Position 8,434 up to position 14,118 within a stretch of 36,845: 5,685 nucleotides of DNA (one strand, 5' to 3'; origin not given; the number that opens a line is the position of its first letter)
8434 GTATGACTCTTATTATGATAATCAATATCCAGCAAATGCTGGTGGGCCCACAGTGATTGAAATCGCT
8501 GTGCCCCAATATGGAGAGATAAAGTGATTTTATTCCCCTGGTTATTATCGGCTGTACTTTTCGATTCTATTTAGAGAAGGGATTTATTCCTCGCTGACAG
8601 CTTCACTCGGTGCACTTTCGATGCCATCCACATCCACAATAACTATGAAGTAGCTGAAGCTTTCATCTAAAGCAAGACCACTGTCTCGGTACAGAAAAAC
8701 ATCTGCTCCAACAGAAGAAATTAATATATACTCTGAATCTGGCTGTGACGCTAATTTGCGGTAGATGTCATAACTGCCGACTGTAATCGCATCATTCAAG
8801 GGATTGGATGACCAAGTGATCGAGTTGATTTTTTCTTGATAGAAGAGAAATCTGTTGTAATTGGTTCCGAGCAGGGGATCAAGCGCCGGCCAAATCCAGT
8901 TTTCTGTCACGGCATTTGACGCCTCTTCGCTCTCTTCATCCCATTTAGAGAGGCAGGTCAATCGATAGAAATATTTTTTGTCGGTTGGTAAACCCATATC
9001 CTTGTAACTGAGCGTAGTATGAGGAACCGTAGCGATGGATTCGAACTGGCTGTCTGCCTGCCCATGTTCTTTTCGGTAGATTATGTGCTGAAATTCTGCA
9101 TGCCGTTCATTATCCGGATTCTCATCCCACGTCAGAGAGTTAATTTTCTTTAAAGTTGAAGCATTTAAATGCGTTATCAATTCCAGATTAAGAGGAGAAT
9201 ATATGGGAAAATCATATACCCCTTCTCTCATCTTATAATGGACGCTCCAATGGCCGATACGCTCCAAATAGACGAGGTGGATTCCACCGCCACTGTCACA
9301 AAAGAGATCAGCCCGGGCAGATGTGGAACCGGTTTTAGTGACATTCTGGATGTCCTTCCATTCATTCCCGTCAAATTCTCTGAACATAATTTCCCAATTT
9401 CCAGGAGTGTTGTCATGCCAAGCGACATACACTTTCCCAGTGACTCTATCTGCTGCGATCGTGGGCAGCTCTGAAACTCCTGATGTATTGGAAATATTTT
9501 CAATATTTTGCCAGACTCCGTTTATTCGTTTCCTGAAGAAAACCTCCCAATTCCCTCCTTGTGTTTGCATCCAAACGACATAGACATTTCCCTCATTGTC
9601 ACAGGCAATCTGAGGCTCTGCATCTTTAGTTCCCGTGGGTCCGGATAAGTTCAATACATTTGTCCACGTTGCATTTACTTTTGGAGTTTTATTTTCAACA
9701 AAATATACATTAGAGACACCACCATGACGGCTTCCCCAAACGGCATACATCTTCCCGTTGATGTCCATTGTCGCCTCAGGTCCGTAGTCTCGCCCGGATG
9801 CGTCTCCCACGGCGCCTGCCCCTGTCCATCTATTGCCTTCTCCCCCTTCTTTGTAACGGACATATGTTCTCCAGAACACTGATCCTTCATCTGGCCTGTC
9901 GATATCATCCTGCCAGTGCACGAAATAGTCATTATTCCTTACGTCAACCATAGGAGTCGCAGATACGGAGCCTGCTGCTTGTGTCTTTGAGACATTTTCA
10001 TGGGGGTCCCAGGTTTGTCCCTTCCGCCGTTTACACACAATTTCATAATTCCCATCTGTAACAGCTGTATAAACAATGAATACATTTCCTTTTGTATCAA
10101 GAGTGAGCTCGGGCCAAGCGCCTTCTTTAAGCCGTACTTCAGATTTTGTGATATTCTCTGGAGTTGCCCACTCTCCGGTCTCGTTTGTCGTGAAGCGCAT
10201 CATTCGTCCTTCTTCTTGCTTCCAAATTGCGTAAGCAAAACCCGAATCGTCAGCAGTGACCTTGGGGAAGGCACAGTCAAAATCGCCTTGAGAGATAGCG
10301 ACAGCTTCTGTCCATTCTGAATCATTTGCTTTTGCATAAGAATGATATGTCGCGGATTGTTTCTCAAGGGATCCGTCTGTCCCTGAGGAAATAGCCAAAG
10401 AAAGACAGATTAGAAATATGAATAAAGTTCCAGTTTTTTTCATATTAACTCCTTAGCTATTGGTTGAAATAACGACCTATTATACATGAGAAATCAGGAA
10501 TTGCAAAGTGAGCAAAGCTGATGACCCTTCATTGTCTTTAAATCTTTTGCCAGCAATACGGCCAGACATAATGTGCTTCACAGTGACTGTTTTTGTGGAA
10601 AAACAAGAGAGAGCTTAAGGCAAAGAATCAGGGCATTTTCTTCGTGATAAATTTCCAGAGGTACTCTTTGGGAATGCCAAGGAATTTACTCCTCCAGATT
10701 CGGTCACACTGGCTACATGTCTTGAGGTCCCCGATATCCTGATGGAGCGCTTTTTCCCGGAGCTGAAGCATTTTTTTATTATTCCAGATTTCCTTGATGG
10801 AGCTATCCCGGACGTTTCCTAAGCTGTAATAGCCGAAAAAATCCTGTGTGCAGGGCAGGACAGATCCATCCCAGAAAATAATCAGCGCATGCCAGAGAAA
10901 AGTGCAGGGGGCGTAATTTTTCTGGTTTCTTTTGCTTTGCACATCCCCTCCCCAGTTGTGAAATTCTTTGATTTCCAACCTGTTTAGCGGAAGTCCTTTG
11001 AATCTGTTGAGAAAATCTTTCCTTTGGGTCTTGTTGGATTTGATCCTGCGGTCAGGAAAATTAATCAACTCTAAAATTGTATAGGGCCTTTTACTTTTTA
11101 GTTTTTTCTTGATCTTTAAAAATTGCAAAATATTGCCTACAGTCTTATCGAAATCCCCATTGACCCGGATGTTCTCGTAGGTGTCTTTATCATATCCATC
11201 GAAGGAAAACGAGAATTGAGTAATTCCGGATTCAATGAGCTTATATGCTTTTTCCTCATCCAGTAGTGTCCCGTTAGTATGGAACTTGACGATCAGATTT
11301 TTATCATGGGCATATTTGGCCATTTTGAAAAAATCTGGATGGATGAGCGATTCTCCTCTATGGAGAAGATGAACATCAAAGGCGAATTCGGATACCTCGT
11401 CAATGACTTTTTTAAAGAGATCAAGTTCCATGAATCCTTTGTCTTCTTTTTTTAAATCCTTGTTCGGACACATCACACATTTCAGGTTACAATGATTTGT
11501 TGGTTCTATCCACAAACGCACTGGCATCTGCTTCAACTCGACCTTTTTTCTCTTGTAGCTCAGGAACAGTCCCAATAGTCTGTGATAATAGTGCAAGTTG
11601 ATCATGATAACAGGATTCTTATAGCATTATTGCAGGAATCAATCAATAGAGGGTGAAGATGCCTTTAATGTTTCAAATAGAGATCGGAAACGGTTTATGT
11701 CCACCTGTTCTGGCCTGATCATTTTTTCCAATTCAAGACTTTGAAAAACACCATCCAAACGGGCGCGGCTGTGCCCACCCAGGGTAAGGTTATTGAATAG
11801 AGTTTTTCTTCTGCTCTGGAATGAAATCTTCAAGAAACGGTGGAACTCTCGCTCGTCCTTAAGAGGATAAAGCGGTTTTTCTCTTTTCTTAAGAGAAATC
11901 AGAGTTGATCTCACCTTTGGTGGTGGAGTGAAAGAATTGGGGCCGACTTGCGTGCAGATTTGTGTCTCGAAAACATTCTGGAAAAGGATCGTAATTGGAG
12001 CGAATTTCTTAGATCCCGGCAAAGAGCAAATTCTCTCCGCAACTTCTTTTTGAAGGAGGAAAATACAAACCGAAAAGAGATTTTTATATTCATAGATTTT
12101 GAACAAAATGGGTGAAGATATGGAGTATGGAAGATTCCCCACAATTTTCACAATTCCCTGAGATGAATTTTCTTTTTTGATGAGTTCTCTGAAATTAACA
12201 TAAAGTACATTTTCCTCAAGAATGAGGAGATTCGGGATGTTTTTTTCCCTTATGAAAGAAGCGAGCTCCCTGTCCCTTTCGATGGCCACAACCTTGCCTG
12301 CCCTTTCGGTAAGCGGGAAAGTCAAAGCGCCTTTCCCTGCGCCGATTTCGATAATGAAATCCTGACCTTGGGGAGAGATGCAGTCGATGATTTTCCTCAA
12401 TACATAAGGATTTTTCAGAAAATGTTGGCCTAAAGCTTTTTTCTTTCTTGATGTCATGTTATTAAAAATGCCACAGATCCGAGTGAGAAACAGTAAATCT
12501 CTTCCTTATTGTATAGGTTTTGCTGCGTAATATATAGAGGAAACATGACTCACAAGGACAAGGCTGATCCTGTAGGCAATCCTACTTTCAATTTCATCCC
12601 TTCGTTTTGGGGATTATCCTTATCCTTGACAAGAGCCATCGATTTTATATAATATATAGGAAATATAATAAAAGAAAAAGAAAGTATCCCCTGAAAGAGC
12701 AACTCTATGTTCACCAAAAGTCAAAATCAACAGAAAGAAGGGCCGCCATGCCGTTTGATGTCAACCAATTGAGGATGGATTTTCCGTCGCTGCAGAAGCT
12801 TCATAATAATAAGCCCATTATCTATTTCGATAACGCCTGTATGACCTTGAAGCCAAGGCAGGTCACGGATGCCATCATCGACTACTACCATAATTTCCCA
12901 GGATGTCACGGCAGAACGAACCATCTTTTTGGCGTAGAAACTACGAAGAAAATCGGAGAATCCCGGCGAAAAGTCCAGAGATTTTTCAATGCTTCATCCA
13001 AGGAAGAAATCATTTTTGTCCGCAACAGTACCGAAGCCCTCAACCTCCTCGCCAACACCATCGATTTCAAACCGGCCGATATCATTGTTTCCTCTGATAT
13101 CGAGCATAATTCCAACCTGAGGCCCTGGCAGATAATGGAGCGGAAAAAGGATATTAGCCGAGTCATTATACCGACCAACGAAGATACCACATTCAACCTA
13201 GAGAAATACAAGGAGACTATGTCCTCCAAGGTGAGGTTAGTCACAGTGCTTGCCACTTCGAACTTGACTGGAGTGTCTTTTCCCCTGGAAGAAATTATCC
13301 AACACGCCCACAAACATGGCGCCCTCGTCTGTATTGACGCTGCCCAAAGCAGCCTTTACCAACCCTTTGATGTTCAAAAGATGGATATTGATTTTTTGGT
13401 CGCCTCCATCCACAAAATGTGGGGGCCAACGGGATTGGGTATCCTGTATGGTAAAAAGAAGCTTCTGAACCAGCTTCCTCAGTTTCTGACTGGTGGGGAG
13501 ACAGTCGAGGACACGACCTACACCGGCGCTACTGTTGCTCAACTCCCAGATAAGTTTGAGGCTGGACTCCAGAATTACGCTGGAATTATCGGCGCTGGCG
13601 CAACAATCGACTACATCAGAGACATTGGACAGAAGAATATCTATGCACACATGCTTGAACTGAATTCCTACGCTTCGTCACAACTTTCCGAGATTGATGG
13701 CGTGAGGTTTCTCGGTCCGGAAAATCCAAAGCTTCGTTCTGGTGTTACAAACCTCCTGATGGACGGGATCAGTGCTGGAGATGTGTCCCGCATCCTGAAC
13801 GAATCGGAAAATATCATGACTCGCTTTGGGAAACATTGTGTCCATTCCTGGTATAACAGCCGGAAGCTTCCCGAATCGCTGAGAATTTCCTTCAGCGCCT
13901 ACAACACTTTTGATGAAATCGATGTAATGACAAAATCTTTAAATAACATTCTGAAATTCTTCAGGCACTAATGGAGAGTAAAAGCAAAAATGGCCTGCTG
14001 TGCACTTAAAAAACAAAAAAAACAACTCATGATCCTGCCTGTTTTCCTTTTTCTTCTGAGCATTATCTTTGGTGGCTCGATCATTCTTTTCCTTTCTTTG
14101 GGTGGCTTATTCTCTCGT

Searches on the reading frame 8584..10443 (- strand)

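Call 7: search_protein_families(library=pfam, proteins=[window:8584-10443:-], max_evalue=0.001)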
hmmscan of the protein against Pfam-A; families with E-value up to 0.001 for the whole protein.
window:8584-10443:- (619 aa): 1 family
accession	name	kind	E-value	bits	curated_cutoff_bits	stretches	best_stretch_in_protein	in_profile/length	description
PF04616.20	Glyco_hydro_43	-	3.5e-07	30.3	32.2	1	227-297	74-144/288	Glycosyl hydrolases family 43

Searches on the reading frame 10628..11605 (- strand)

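Call 7: search_protein_families(library=pfam, proteins=[window:10628-11605:-], max_evalue=0.001)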
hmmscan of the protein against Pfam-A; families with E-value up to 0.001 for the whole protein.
window:10628-11605:- (325 aa): 2 families
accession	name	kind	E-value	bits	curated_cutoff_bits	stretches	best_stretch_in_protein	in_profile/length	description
PF04055.27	Radical_SAM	-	5.3e-19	69.4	29.5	1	33-164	1-138/166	Radical SAM superfamily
PF13186.11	SPASM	-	1.9e-15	57.3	21.5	1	234-301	1-67/67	Iron-sulfur cluster-binding domain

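Call 67: search_protein_families(library=ncbifam, proteins=[window:10628-11605:-], max_evalue=0.00001)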
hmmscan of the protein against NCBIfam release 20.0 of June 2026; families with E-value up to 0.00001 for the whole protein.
window:10628-11605:- (325 aa): 46 families (the best 25 are shown)
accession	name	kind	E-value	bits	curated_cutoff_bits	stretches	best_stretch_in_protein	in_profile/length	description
TIGR04317.1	W_rSAM_matur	equivalog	1.1e-37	130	380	1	30-180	5-154/349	tungsten cofactor oxidoreductase radical SAM maturase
TIGR04311.1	rSAM_Geo_metal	subfamily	3.3e-30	105.5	400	2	28-168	2-144/423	radical SAM/SPASM family putative metalloenzyme maturase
TIGR04545.1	rSAM_ahbD_hemeb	equivalog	3.2e-25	89.3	500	1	34-160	5-132/339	heme b synthase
TIGR04546.1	rSAM_ahbC_deAc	equivalog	8.3e-25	87.4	650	1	25-159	36-169/390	12,18-didecarboxysiroheme deacetylase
TIGR04347.1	pseudo_SAM_Halo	equivalog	2.4e-24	86.3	525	1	22-179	32-186/390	TIGR04347 family pseudo-SAM/SPASM protein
TIGR04054.1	rSAM_NirJ1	equivalog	7.1e-24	84.1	650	1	26-169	34-176/387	putative heme d1 biosynthesis radical SAM protein NirJ1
TIGR04321.1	spiroSPASM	subfamily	9.6e-24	83.9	250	1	20-301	222-503/510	spiro-SPASM protein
TIGR04055.1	rSAM_NirJ2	equivalog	3.6e-22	79.3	500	1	35-158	6-129/326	putative heme d1 biosynthesis radical SAM protein NirJ2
TIGR03962.1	mycofact_rSAM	equivalog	7.2e-21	74.7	265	1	27-157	10-139/339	mycofactocin radical SAM maturase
TIGR04051.1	rSAM_NirJ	equivalog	3.4e-20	72.3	515.45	1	28-159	2-132/354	heme d1 biosynthesis radical SAM protein NirJ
TIGR04053.2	TIGR04053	equivalog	4e-20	72.4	395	1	23-168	2-151/366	TIGR04053 family radical SAM/SPASM domain-containing protein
NF050035.1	rSAM_WgK_link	exception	1.4e-18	67.1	650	1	25-164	5-145/367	radical SAM/SPASM peptide maturase WgkB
NF033640.1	N_Twi_rSAM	subfamily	3.1e-18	66.1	170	2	18-171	100-274/398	twitch domain-containing radical SAM protein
TIGR04133.1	rSAM_w_lipo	hypoth_equivalog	1.1e-17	64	425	1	11-161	7-159/350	TIGR04133 family radical SAM/SPASM protein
TIGR04251.1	SCM_rSAM_ScmF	equivalog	4.5e-15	55.9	400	1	35-161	10-140/353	SynChlorMet cassette radical SAM/SPASM protein ScmF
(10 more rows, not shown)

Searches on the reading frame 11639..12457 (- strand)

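Call 7: search_protein_families(library=pfam, proteins=[window:11639-12457:-], max_evalue=0.001)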
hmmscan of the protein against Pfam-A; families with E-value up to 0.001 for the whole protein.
window:11639-12457:- (272 aa): 1 family
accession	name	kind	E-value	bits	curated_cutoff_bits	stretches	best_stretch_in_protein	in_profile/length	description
PF00398.26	RrnaAD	-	1e-57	195.7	24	1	4-231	3-231/263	Ribosomal RNA adenine dimethylase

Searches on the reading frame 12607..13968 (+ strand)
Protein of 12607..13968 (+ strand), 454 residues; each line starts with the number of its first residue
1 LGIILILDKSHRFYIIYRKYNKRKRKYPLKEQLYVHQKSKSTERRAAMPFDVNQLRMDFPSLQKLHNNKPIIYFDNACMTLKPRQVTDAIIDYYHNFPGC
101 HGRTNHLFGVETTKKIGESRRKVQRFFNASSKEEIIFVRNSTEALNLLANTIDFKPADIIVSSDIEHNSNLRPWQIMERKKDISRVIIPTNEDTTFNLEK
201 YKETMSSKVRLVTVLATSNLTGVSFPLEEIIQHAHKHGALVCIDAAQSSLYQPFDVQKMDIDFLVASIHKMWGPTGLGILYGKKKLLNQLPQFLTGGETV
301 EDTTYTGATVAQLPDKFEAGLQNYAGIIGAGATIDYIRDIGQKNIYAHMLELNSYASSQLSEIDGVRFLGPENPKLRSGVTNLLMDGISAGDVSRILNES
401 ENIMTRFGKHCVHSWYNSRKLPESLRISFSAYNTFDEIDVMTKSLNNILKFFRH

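Call 7: search_protein_families(library=pfam, proteins=[window:12607-13968:+], max_evalue=0.001)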
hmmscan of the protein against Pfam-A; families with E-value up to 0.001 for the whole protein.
window:12607-13968:+ (454 aa): 2 families
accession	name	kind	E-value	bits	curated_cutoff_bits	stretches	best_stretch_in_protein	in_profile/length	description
PF00266.25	Aminotran_5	-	1e-108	364.1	21.5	1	72-440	1-370/371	Aminotransferase class-V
PF00155.27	Aminotran_1_2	-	5.4e-10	39.4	19.7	1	84-299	20-250/361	Aminotransferase class I and II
